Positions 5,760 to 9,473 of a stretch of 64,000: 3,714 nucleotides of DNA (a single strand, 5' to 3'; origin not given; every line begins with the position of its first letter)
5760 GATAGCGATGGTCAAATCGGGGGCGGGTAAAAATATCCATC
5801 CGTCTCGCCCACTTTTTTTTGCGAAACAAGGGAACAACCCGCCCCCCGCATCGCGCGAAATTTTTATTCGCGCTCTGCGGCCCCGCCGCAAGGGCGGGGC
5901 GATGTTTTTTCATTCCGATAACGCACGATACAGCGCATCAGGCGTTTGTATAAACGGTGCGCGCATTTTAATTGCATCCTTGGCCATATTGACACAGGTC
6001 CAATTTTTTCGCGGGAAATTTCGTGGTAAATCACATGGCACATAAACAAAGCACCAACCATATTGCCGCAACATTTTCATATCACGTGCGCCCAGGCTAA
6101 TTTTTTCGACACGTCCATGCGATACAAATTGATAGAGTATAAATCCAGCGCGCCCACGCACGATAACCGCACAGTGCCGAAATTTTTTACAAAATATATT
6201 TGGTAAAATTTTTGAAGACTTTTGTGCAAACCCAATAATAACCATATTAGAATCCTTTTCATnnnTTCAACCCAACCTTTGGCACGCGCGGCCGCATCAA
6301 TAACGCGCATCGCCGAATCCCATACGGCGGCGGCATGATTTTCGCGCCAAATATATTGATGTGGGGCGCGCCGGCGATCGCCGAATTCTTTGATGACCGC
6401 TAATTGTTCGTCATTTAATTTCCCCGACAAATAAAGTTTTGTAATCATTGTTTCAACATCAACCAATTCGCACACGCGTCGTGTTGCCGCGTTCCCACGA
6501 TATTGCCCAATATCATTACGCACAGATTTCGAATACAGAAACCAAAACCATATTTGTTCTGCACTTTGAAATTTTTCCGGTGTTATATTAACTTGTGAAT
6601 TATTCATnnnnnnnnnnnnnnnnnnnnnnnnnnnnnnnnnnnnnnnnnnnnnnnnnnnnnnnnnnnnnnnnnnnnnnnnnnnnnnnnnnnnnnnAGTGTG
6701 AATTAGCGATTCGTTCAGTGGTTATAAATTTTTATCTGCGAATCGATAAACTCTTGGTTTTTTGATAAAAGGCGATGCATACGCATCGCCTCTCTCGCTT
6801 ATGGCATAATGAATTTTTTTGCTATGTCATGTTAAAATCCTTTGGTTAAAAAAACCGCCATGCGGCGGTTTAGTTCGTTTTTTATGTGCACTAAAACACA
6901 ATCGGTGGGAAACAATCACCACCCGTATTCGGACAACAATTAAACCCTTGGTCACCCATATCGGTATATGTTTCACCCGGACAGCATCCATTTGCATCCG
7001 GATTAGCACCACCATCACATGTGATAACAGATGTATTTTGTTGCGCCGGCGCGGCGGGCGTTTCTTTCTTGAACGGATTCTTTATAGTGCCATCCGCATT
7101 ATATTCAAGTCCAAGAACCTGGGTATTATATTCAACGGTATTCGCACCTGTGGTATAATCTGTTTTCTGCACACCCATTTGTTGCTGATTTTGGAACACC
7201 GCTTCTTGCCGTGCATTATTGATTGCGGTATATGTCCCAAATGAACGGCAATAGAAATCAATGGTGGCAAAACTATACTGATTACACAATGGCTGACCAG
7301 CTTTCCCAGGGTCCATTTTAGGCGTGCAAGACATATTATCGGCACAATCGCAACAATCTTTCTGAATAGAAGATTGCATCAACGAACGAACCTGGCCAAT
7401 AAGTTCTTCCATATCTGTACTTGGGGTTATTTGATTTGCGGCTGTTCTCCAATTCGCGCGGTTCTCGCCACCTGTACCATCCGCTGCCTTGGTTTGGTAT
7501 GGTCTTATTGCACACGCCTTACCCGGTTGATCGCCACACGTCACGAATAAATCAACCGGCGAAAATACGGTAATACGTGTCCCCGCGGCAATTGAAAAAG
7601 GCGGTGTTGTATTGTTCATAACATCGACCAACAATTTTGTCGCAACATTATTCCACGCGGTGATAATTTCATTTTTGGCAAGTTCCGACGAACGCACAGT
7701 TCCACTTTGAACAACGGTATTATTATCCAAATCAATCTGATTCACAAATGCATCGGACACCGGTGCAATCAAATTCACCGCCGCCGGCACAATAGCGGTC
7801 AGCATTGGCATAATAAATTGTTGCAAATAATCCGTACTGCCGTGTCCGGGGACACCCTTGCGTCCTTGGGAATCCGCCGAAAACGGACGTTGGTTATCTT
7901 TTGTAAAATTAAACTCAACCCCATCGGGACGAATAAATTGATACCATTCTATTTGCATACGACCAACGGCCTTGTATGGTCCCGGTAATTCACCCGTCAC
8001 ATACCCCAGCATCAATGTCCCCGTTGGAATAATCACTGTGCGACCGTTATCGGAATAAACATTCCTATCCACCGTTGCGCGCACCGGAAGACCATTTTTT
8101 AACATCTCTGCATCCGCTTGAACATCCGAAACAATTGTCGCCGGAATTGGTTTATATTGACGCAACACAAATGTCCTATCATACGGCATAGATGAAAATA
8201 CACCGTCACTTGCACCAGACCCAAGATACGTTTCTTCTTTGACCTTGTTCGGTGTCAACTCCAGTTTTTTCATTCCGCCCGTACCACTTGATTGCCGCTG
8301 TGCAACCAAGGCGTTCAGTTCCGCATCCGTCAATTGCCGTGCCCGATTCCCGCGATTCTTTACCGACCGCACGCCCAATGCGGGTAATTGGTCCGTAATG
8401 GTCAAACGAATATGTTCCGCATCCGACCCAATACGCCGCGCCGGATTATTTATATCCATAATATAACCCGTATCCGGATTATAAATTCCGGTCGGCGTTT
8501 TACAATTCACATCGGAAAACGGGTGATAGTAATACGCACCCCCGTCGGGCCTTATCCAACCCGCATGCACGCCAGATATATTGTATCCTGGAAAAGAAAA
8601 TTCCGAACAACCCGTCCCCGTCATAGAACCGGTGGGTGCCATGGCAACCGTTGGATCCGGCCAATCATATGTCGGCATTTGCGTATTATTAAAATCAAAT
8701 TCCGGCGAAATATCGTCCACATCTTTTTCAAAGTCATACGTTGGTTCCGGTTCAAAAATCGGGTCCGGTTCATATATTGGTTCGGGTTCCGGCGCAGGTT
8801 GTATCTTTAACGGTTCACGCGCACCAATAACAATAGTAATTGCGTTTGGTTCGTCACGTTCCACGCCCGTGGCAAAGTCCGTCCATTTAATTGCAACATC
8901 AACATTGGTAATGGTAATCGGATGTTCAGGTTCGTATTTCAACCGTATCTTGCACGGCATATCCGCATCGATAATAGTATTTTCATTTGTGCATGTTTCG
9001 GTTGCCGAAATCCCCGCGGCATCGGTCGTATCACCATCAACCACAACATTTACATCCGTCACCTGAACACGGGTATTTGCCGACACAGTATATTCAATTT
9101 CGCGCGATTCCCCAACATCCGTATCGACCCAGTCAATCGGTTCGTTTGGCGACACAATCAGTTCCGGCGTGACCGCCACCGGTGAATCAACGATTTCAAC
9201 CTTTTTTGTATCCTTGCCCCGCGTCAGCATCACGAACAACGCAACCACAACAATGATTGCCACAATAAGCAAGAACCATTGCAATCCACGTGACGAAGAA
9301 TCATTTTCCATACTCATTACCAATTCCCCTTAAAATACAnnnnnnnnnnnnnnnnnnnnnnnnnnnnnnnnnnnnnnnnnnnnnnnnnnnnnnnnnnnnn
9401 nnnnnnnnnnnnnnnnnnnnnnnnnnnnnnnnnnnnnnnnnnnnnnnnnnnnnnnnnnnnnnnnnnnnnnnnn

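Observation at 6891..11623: Isolated virB8-virB9-virB10 operon with no ATPase, pilin or coupling-protein genes nearby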

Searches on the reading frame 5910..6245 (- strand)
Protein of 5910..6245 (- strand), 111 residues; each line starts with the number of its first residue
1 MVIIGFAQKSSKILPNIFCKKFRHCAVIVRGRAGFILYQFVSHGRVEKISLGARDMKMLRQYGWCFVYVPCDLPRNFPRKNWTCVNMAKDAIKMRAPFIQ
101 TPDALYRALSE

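Call 3: search_protein_families(library=pfam, proteins=[window:5910-6245:-], max_evalue=0.1)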
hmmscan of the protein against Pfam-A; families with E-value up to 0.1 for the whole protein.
window:5910-6245:- (111 aa): 0 families

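Call 18: search_protein_families(library=ncbifam, proteins=[window:5910-6245:-], max_evalue=0.1)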
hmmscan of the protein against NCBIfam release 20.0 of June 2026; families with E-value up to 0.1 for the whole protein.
window:5910-6245:- (111 aa): 0 families

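Call 35: search_solved_structures(query=A2, max_evalue=10)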
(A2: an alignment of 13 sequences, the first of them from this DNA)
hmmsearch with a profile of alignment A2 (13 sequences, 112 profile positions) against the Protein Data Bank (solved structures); distinct sequences matched with E-value up to 10: 3.
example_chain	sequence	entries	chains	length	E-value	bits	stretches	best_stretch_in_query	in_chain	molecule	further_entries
9hcj_T0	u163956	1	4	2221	0.7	13.5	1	27-66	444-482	ELYS-like domain-containing protein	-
9dfu_A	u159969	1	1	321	0.8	13.3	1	41-106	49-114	Radical SAM core domain-containing protein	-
9dfn_A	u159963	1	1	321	0.83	13.3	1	41-106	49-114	Radical SAM core domain-containing protein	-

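Call 101: search_protein_families(library=phrogs, proteins=[window:5910-6245:-], max_evalue=0.01)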
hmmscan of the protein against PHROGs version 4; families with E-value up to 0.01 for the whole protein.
window:5910-6245:- (111 aa): 0 families

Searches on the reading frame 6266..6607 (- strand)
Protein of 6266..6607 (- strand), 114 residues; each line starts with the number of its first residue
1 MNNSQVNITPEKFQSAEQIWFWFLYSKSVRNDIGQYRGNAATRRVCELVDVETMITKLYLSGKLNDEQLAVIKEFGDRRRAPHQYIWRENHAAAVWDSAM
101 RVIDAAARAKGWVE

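Call 34: search_solved_structures(query=A1, max_evalue=10)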
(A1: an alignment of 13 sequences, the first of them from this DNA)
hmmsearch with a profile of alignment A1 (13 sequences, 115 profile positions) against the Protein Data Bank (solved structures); distinct sequences matched with E-value up to 10: 0.

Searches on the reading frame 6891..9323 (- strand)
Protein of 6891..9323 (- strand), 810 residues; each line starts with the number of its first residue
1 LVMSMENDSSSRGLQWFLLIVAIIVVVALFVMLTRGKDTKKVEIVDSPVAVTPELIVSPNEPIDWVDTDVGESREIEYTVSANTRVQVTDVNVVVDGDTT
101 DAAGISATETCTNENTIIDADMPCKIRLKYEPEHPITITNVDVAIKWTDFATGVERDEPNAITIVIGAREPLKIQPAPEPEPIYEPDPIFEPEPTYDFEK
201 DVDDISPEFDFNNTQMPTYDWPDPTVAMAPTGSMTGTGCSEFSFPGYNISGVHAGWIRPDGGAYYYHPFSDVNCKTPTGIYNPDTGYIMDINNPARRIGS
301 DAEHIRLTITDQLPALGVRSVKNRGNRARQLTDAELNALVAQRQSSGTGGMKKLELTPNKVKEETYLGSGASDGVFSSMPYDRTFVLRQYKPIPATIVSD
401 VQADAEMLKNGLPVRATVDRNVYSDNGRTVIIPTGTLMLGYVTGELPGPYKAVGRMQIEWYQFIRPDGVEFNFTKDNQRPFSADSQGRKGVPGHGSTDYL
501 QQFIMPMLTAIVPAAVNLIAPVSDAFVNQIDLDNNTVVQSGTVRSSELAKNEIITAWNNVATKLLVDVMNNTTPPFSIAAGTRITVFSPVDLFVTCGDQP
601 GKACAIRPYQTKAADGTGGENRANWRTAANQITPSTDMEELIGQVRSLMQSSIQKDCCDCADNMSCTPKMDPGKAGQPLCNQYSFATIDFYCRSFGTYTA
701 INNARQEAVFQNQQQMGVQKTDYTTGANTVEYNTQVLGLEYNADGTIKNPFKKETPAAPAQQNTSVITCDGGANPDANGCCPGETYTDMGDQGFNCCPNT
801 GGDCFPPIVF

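Call 3: search_protein_families(library=pfam, proteins=[window:6891-9323:-], max_evalue=0.1)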
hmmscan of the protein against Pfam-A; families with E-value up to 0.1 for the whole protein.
window:6891-9323:- (810 aa): 1 family
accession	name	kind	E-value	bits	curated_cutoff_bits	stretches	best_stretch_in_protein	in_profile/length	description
PF03743.19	TrbI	-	8e-16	58.9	35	1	387-587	2-181/188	Bacterial conjugation TrbI-like protein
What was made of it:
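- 6891..9323 (-): virB10-like gene (810 aa; 808 aa from ATG 9317). It has an N-terminal transmembrane helix, a beta-sandwich domain, a Pro-rich linker, a small disulfide-type domain, a TrbI barrel with two long helices, and a 210-aa C-terminal extension with a conserved Cys-rich end. Pfam TrbI E 8e-16 (aa 387-587) (call 3).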

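Call 18: search_protein_families(library=ncbifam, proteins=[window:6891-9323:-], max_evalue=0.1)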
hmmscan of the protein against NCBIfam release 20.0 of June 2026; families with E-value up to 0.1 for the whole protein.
window:6891-9323:- (810 aa): 4 families
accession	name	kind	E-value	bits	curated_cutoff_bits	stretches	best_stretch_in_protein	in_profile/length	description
NF038091.1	T4SS_VirB10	equivalog_domain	8.5e-17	61.4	220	1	382-592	6-189/197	type IV secretion system protein VirB10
NF038092.1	T4SS_ComB10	equivalog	2.8e-14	53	300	1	389-595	26-212/225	DNA type IV secretion system protein ComB10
NF010405.0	PRK13831.1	subfamily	1.1e-05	24.6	386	1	326-529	191-376/433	IncP-type conjugal transfer protein TrbI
NF008084.0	PRK10819.1-5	equivalog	0.1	12.5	315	0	133-195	45-109/249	TonB system transport protein TonB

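Call 85: search_solved_structures(query=window:6891-9323:-, max_evalue=1, show_alignments=2)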
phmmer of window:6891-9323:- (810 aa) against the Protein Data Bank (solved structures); distinct sequences matched with E-value up to 1: 7.
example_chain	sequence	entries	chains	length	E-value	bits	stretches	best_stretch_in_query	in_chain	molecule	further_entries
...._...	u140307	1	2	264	9.4e-06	27.3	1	381-516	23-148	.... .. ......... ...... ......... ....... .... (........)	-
9vgf_AY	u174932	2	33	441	2.4e-05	26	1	381-516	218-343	Type IV secretion system apparatus protein CagY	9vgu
2bhv_A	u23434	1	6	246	5.6e-05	24.8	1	392-593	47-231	COMB10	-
6odi_b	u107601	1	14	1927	0.00022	22.9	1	381-515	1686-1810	Type IV secretion system apparatus protein CagY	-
6x6j_AY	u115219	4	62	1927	0.00022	22.9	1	381-515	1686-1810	Cag pathogenicity island protein (Cag7)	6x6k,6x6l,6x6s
7o3j_A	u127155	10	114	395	0.12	13.8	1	418-481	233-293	TrwE protein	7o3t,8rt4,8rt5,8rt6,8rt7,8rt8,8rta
6gyb_c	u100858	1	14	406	0.12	13.7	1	417-511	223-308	VirB10 protein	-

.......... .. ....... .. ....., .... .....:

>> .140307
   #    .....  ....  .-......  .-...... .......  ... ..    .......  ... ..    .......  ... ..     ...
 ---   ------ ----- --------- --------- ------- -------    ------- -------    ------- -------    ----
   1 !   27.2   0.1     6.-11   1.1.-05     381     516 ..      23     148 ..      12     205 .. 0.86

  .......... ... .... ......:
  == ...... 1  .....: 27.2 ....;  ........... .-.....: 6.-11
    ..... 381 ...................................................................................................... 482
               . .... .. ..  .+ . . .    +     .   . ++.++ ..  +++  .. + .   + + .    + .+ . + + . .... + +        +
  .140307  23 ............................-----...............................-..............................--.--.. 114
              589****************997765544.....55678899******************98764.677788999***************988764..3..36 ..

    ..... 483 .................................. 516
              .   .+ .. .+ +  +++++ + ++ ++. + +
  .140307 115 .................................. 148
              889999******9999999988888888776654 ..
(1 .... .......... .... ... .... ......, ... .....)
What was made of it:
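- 6891..9323 (-): PDB phmmer hits are CagY 9e-6, ComB10 6e-5 and TrwE 0.12 (call 85).
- On P-type (VirB/MPF_T-like) type IV secretion system: PDB hits are CagY, ComB10 and TrwE (call 85).
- Closest known: Helicobacter pylori ComB DNA-uptake system. Same: ComB10 is detectable by sequence (calls 18, 85).
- The NCBIfam ComB10 model hits VirB10 at 2.8e-14 (call 18) and PDB ComB10 at 5.6e-5 (call 85). CagY scores better than ComB10 (call 85).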

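Call 105: predict_structure(alignment_id=A7)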
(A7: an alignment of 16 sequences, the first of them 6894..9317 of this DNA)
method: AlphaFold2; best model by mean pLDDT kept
length: 808 residues; sequences in the alignment: 16
mean_pLDDT: 36.2   pTM: 0.24
mean pLDDT of the five models: 36.2, 35.9, 35.3, 34.5, 33.5
residues with pLDDT >= 90: 0; 70-90: 92; 50-70: 49; < 50: 667
segments of 3 or more residues with pLDDT < 50: 1-8, 34-48, 96-99, 170-288, 291-630, 633-808
pLDDT, mean of each block of 10 residues (from residue 1): 42 72 76 43 38 66 68 81 78 55 65 65 80 71 79 73 67 32 26 21 22 20 23 26 27 32 36 43 44 42 25 21 22 32 24 19 20 18 18 20 25 22 22 22 22 21 21 22 22 23 24 24 20 20 24 27 26 22 25 37 38 30 40 47 43 39 39 35 40 33 29 27 26 29 32 25 34 43 34 32 25
secondary structure, 60 per line:
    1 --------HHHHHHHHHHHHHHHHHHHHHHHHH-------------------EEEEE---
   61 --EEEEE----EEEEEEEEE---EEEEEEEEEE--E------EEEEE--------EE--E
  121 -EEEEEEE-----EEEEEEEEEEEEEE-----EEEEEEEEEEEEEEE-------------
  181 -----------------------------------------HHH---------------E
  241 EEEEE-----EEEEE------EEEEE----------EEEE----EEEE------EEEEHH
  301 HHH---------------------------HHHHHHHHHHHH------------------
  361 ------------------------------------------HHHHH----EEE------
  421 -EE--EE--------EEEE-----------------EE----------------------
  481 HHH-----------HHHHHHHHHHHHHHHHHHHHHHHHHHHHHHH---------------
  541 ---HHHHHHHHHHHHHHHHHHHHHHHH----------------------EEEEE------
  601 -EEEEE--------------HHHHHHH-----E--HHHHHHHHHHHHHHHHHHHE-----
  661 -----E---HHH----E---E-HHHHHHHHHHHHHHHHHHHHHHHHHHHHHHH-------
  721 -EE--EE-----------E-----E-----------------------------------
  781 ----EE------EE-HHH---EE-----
elements in order (helices of 4 or more, strands of 3 or more residues): H9-33 E53-57 E63-67 E72-80 E84-93 E103-107 E122-128 E134-147 E153-167 E240-245 E251-255 E262-266 E277-280 E285-288 E295-298 H299-303 H331-342 H403-407 E412-414 E436-439 H495-525 H544-567 E590-594 E602-606 H621-627 H636-654 H683-713
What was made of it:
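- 6891..9323 (-): The AF2 model is poor apart from the transmembrane helix and the aa 50-167 sandwich (call 105).
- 7524..8183 (-): TrbI/VirB10 C-terminal barrel domain (aa 381-600), including the putative antenna helices (about aa 495-567). Helices are predicted at 495-525 and 544-567, but at low confidence (call 105).
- Tried and rejected: The shallow-alignment model is too poor to use (mean pLDDT 36, call 105).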
